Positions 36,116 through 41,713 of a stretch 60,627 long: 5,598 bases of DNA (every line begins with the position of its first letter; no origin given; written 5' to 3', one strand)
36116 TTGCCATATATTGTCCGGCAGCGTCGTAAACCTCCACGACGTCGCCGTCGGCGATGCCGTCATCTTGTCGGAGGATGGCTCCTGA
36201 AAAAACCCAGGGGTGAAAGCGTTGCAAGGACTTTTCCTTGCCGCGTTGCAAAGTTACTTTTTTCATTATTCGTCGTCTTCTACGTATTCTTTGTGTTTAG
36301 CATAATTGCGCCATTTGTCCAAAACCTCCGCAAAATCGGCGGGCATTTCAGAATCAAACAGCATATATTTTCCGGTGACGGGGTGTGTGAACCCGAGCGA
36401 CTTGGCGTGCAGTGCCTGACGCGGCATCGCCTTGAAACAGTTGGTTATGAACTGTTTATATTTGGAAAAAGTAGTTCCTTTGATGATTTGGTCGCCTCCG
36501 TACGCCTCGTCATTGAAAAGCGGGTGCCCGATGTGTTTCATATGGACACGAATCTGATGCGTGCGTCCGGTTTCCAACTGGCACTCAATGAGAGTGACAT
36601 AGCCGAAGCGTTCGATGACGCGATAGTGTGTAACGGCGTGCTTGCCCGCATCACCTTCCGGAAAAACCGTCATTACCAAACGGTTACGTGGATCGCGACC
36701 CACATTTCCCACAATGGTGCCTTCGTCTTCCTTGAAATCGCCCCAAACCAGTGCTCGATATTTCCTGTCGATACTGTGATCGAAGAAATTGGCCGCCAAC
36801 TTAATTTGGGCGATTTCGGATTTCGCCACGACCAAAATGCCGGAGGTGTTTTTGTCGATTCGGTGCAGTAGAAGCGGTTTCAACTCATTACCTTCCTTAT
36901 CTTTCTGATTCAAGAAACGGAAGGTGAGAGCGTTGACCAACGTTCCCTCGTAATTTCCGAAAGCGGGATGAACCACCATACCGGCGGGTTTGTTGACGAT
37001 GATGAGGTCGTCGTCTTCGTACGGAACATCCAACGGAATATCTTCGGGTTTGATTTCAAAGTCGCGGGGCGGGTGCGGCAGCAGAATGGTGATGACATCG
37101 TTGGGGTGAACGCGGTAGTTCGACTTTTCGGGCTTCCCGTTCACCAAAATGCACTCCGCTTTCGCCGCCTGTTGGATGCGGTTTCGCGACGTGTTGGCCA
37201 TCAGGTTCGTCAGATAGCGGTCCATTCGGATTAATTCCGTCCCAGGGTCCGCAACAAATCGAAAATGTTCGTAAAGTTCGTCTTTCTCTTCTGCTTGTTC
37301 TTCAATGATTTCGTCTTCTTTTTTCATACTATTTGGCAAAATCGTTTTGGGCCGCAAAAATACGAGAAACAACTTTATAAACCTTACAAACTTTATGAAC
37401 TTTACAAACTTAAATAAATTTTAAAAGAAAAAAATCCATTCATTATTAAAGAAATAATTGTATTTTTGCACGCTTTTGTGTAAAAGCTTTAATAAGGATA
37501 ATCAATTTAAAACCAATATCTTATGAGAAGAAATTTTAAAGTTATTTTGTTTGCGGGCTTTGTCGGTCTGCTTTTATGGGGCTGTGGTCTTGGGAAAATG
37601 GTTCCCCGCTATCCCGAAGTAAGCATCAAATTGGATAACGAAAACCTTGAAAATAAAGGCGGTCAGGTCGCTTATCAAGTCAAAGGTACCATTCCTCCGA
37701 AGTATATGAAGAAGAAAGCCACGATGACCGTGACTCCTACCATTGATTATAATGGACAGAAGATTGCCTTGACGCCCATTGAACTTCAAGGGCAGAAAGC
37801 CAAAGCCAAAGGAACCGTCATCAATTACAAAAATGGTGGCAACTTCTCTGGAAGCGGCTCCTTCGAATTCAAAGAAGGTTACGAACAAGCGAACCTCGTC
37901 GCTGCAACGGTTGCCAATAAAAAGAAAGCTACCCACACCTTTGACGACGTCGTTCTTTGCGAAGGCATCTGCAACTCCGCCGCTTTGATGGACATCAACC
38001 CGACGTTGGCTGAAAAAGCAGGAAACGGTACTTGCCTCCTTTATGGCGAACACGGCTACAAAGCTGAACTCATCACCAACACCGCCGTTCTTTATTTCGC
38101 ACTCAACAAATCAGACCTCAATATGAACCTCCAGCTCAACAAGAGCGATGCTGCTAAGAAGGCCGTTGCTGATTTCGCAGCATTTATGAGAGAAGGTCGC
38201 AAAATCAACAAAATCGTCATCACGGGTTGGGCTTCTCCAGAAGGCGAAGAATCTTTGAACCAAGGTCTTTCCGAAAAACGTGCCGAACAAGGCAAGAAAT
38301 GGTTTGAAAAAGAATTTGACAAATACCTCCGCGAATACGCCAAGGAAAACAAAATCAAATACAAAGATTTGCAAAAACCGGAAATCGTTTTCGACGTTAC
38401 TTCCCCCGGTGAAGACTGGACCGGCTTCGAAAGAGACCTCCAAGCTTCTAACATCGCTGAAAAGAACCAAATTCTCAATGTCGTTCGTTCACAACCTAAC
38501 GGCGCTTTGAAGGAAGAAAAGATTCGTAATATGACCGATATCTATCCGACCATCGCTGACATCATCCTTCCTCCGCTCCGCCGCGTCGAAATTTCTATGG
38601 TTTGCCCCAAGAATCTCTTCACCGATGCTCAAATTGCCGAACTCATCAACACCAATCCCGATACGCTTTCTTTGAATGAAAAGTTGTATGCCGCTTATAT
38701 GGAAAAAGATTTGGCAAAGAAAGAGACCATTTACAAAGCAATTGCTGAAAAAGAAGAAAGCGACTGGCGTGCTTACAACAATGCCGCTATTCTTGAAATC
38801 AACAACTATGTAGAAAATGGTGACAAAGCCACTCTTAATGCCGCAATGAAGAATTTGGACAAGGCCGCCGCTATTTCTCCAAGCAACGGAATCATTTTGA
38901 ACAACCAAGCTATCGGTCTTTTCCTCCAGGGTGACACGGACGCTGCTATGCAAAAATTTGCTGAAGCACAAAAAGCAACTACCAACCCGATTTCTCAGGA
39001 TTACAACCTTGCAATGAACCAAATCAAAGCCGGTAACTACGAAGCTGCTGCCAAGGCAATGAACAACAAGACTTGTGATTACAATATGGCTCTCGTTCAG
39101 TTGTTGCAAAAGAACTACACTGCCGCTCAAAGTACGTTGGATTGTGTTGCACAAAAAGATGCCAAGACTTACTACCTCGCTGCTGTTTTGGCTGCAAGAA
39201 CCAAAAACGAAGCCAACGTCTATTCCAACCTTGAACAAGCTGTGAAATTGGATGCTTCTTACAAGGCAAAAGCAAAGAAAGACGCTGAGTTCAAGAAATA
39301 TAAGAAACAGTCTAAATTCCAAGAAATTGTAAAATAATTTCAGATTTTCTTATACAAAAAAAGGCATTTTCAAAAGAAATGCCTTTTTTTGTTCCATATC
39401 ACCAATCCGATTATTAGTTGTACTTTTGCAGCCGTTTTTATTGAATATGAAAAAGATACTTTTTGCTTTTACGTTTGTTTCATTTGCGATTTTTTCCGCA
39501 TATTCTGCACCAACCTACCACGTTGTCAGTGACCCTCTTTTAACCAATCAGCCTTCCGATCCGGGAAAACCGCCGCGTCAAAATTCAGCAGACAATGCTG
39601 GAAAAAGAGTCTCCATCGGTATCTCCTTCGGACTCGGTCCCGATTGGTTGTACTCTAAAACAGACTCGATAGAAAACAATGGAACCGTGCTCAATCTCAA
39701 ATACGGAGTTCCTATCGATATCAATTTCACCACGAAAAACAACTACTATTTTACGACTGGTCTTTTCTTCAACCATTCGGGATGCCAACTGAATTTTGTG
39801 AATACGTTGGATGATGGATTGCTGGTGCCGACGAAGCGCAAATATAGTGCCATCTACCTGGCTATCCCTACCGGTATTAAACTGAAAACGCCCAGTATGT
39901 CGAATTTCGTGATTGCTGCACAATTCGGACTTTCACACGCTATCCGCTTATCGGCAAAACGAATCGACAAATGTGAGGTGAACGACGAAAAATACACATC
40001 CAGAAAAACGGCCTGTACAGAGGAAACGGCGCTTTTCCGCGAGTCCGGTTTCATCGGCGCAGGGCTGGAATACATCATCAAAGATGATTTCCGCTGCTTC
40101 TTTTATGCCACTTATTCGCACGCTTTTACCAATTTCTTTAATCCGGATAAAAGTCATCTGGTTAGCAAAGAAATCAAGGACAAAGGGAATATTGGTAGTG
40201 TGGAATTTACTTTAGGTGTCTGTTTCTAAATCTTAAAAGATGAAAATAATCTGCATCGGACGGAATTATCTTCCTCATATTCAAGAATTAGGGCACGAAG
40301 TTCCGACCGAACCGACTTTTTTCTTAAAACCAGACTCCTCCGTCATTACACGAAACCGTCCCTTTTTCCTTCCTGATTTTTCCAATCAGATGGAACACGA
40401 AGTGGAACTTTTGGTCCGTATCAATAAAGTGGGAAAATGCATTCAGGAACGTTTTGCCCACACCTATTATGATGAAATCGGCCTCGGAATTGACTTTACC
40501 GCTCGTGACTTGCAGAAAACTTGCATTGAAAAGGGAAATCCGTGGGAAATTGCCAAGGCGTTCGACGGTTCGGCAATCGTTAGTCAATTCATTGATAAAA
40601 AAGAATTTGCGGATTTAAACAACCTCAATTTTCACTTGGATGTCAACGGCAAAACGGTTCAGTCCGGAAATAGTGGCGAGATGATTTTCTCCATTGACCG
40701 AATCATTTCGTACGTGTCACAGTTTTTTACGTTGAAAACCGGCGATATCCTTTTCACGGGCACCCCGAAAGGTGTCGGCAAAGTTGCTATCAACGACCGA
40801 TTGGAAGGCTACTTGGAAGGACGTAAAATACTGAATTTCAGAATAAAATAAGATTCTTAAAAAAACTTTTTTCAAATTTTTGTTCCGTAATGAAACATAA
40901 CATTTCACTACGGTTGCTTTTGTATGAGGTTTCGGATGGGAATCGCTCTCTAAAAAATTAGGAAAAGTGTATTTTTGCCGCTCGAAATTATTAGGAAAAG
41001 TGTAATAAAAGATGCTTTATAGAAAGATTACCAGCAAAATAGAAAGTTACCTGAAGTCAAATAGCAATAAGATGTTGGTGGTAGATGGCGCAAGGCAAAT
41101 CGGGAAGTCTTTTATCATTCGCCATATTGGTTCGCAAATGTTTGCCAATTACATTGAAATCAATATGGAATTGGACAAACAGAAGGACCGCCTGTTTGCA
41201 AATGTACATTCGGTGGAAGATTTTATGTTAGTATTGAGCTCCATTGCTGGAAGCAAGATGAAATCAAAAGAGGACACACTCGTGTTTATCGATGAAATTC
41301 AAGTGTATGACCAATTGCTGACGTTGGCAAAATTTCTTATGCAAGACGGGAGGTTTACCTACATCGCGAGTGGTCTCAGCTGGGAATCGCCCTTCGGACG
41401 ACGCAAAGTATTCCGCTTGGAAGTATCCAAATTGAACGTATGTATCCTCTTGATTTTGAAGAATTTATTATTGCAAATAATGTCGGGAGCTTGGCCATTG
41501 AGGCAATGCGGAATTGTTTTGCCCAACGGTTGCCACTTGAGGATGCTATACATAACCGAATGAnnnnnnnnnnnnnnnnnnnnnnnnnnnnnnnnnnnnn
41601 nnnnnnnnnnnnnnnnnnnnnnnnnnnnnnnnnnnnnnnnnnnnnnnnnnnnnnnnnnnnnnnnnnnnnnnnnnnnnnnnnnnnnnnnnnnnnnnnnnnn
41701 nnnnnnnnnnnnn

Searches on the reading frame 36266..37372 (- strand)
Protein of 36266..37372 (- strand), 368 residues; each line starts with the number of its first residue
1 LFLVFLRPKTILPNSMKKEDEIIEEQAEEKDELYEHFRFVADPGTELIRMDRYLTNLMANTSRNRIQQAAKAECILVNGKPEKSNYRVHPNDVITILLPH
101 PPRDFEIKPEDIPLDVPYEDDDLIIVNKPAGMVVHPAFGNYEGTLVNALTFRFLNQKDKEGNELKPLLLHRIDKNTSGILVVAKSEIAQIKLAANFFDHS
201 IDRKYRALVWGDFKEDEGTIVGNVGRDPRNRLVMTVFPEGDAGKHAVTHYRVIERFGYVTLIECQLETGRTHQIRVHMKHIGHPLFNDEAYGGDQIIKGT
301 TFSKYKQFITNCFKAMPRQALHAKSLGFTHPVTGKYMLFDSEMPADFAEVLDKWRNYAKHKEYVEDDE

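Call 14: search_protein_families(library=pfam, proteins=[window:36266-37372:-], max_evalue=0.001)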
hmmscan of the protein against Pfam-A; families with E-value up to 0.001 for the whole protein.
window:36266-37372:- (368 aa): 2 families
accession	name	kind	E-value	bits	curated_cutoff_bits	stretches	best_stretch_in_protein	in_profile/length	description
PF00849.27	PseudoU_synth_2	-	1.7e-33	116.4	26.8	1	122-280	1-152/152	RNA pseudouridylate synthase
PF01479.30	S4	-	4.6e-07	29.9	22.8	1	49-94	2-48/48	S4 domain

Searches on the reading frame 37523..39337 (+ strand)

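Call 14: search_protein_families(library=pfam, proteins=[window:37523-39337:+], max_evalue=0.001)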
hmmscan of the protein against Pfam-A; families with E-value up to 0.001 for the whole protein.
window:37523-39337:+ (604 aa): 1 family
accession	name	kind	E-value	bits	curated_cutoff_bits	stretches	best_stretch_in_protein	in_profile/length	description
PF00691.25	OmpA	-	0.00012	22.8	27.2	1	208-263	10-66/98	OmpA family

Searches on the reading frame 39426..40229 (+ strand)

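Call 14: search_protein_families(library=pfam, proteins=[window:39426-40229:+], max_evalue=0.001)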
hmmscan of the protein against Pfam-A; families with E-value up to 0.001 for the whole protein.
window:39426-40229:+ (267 aa): 1 family
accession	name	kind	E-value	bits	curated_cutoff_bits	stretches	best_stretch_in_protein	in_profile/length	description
PF13568.12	OMP_b-brl_2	-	1e-08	35.9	27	1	60-239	7-175/175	Outer membrane protein beta-barrel domain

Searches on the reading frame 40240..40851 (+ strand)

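Call 14: search_protein_families(library=pfam, proteins=[window:40240-40851:+], max_evalue=0.001)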
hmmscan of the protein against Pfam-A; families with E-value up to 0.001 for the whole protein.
window:40240-40851:+ (203 aa): 1 family
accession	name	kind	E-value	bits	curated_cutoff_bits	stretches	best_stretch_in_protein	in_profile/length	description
PF01557.24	FAA_hydrolase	-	1.6e-45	155.9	23.9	1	2-182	1-193/214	Fumarylacetoacetate (FAA) hydrolase C-terminal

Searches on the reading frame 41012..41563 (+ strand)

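Call 14: search_protein_families(library=pfam, proteins=[window:41012-41563:+], max_evalue=0.001)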
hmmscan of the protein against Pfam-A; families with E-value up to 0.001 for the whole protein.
window:41012-41563:+ (183 aa): 1 family
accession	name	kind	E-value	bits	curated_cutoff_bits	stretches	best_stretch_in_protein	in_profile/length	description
PF13173.12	AAA_14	-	1.4e-13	51.4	27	1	19-121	2-97/129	AAA domain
